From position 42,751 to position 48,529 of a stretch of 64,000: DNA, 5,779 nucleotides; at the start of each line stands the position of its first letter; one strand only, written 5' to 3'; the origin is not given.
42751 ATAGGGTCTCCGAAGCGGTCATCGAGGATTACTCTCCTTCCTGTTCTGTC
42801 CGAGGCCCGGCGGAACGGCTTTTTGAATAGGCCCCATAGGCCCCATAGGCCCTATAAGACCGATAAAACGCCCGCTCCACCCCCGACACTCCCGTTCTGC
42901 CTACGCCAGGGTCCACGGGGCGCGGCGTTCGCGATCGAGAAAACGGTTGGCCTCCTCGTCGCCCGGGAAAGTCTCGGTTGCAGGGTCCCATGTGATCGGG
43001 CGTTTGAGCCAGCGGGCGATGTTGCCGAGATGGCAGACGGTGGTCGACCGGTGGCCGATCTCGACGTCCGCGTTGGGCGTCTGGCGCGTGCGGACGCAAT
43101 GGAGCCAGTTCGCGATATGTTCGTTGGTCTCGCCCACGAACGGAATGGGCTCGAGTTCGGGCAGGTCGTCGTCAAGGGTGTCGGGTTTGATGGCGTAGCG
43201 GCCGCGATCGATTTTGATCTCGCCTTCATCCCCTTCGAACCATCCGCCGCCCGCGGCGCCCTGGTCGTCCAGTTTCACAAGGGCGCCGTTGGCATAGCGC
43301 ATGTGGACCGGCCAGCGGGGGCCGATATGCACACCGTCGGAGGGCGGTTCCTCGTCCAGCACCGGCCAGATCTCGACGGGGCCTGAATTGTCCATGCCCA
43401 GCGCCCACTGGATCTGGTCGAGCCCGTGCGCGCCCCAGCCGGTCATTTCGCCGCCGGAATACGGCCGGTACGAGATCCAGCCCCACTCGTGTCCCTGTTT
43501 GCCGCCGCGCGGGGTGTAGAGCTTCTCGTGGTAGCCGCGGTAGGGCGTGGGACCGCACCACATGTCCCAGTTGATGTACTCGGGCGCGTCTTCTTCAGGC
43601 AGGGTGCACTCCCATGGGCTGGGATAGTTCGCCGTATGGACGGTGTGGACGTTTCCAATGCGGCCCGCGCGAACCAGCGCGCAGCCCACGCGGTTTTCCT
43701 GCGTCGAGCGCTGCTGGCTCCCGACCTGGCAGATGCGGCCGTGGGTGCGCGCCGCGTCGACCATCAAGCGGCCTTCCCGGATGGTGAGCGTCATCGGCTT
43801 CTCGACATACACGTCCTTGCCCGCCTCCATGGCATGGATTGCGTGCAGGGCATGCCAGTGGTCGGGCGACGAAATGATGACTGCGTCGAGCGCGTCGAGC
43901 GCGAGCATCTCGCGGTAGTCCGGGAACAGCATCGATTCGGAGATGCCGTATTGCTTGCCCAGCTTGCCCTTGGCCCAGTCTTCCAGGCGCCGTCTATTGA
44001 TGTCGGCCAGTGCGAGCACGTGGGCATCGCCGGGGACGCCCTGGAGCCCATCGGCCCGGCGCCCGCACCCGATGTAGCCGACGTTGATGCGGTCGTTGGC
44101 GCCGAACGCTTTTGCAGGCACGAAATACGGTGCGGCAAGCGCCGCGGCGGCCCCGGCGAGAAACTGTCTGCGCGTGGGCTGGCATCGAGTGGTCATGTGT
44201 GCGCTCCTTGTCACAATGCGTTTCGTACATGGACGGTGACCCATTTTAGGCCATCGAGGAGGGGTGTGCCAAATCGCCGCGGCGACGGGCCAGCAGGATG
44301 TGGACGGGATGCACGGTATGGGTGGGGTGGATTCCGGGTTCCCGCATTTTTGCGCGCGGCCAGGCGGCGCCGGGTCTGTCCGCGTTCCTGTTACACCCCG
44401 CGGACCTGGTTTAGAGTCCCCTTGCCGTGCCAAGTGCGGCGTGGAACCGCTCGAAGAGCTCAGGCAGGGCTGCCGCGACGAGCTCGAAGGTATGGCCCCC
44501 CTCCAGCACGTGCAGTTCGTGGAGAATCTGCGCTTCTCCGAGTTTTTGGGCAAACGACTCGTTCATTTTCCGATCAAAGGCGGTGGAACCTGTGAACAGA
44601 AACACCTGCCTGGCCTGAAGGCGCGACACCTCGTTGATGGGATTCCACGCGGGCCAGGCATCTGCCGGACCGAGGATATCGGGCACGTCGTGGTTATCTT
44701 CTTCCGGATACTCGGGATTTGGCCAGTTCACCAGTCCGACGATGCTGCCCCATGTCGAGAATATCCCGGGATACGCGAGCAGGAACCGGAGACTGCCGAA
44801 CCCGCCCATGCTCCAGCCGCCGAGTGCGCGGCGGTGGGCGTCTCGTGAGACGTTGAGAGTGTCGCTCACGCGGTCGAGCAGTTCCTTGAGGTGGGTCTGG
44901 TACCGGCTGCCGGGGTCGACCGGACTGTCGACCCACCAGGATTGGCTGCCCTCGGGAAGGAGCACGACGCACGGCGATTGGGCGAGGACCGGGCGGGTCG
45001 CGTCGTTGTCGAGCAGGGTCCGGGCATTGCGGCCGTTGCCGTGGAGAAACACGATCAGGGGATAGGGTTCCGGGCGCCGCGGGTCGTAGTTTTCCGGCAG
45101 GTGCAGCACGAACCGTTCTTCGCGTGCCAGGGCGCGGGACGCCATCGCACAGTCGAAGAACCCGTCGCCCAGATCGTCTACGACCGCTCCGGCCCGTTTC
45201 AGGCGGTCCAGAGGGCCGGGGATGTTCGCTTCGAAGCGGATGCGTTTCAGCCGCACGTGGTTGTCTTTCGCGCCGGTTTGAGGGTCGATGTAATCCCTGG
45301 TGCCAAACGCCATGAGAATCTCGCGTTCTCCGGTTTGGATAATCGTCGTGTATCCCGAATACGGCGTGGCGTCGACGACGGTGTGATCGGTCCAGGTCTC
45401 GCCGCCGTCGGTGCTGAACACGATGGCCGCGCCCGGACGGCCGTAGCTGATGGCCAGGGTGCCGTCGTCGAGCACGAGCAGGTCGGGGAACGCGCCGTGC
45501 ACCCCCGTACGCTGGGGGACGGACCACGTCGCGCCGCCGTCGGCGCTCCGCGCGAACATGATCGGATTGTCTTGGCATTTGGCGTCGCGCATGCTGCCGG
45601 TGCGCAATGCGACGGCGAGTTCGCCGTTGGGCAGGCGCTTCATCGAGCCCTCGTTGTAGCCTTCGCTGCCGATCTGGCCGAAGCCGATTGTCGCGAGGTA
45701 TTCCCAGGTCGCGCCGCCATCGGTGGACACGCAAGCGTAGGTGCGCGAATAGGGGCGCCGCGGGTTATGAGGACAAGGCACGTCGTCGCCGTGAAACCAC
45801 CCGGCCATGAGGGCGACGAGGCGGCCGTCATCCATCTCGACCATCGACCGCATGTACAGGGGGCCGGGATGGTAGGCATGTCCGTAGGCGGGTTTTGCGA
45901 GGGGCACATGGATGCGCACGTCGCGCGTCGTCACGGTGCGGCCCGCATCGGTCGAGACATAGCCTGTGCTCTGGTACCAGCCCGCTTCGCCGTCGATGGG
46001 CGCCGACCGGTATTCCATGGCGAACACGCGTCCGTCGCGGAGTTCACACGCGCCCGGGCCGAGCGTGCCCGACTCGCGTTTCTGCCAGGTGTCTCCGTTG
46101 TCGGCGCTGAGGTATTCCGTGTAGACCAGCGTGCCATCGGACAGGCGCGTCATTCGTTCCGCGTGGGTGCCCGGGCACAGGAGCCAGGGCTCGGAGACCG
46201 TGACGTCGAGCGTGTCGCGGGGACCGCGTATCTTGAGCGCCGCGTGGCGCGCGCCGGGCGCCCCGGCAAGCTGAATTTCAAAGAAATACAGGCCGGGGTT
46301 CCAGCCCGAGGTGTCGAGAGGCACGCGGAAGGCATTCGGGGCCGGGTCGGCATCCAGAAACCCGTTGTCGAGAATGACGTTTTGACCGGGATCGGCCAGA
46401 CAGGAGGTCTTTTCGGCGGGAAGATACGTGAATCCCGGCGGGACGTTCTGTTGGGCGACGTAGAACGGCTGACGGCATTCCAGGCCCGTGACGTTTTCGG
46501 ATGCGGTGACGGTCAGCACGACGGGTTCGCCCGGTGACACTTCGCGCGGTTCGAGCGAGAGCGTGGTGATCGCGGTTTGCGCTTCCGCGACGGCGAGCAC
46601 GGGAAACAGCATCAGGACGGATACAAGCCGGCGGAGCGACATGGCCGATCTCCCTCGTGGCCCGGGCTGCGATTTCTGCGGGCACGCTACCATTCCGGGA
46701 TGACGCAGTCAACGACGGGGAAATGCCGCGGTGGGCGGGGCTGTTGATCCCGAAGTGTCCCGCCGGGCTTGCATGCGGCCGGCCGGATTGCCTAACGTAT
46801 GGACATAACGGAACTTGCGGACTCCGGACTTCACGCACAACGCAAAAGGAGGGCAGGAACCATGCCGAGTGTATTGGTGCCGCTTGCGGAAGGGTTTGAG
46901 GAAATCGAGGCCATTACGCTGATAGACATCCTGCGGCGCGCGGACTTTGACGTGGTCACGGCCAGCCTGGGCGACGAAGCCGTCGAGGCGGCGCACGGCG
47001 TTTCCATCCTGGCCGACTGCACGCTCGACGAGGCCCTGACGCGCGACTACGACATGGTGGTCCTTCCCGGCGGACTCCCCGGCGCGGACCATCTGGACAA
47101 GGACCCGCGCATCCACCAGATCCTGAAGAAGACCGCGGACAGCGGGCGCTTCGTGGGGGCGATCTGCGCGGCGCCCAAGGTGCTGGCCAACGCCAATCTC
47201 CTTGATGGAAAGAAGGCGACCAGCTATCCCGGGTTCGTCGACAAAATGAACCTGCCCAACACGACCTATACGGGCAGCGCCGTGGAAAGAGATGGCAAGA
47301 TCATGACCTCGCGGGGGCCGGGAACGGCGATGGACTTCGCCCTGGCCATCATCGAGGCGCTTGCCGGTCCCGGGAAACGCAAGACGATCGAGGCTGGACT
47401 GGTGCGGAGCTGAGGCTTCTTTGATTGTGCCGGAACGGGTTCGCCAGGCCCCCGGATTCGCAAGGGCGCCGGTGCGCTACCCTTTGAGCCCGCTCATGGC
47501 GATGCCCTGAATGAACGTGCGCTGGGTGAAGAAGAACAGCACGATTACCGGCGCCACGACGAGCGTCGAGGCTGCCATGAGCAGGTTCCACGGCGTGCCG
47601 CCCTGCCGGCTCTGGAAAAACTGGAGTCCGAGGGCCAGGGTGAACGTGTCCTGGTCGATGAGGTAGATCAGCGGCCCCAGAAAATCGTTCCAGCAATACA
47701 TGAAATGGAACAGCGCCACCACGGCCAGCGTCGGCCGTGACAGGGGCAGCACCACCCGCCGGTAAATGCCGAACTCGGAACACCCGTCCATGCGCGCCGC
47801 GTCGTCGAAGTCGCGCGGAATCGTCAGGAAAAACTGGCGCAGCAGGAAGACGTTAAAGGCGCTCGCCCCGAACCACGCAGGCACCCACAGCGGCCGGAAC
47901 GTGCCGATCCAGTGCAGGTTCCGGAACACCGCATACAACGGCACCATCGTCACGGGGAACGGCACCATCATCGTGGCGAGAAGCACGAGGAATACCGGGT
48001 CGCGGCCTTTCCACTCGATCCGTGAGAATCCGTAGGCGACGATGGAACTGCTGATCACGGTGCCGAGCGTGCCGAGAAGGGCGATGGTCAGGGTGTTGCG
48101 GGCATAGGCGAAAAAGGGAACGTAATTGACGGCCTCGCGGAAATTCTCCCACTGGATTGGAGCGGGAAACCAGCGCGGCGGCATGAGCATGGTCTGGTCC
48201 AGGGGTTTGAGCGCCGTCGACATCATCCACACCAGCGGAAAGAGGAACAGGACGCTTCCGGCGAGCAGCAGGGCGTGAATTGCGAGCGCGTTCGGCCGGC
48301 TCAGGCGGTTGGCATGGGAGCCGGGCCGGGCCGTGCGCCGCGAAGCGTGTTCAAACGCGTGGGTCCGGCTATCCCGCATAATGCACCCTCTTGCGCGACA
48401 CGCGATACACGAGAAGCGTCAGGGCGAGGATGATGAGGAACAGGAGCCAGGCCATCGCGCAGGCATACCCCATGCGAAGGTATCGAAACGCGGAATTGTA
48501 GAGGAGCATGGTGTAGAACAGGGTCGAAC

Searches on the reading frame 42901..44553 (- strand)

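Call 56: search_protein_families(library=pfam, proteins=[window:42901-44553:-], max_evalue=0.00001)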
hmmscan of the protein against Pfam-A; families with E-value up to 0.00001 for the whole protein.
window:42901-44553:- (550 aa): 2 families
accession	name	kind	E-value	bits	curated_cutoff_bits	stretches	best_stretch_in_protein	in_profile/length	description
PF19051.5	GFO_IDH_MocA_C2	-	1.8e-26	93.7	23.3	1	317-548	42-253/254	Oxidoreductase family, C-terminal alpha/beta domain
PF01408.29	GFO_IDH_MocA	-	3.1e-18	67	24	1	157-278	2-119/120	Oxidoreductase family, NAD-binding Rossmann fold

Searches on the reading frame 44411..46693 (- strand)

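Call 56: search_protein_families(library=pfam, proteins=[window:44411-46693:-], max_evalue=0.00001)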
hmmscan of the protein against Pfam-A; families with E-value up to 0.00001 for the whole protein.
window:44411-46693:- (760 aa): 3 families
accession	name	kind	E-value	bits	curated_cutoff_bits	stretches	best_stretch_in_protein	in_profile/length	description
PF00756.26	Esterase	-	1.3e-13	51.8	22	1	519-736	1-237/251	Putative esterase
PF13088.12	BNR_2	-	3.7e-10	40.1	31.4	1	238-456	76-272/277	BNR repeat-like domain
PF02012.26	BNR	-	1.9e-09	36.5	27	0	426-435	2-11/12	BNR/Asp-box repeat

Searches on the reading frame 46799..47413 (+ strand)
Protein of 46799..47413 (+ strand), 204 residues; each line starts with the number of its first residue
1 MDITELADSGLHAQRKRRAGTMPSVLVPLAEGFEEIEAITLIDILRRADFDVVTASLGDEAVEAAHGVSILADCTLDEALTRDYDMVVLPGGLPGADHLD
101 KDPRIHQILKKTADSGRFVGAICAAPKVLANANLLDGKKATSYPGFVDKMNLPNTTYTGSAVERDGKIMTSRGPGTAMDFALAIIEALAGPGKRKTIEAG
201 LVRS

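Call 56: search_protein_families(library=pfam, proteins=[window:46799-47413:+], max_evalue=0.00001)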
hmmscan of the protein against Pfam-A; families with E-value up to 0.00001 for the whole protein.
window:46799-47413:+ (204 aa): 1 family
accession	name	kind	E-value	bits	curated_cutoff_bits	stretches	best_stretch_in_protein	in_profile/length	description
PF01965.30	DJ-1_PfpI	-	1.3e-51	175.1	26.6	1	24-186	2-164/165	DJ-1/PfpI family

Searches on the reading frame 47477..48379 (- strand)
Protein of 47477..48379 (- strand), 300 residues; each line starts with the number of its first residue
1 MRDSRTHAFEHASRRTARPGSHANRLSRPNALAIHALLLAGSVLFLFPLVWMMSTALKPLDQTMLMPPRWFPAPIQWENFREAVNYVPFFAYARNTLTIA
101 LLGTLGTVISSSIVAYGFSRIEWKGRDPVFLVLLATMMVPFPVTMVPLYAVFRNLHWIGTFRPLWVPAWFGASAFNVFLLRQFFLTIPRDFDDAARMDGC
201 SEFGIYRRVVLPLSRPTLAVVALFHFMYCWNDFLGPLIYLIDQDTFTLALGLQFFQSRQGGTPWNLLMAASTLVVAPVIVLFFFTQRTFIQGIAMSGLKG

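Call 56: search_protein_families(library=pfam, proteins=[window:47477-48379:-], max_evalue=0.00001)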
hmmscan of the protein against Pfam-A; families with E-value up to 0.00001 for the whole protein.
window:47477-48379:- (300 aa): 1 family
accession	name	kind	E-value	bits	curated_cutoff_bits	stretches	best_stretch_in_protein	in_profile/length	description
PF00528.27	BPD_transp_1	-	2.2e-19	70.4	26.4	1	113-292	7-181/184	Binding-protein-dependent transport system inner membrane component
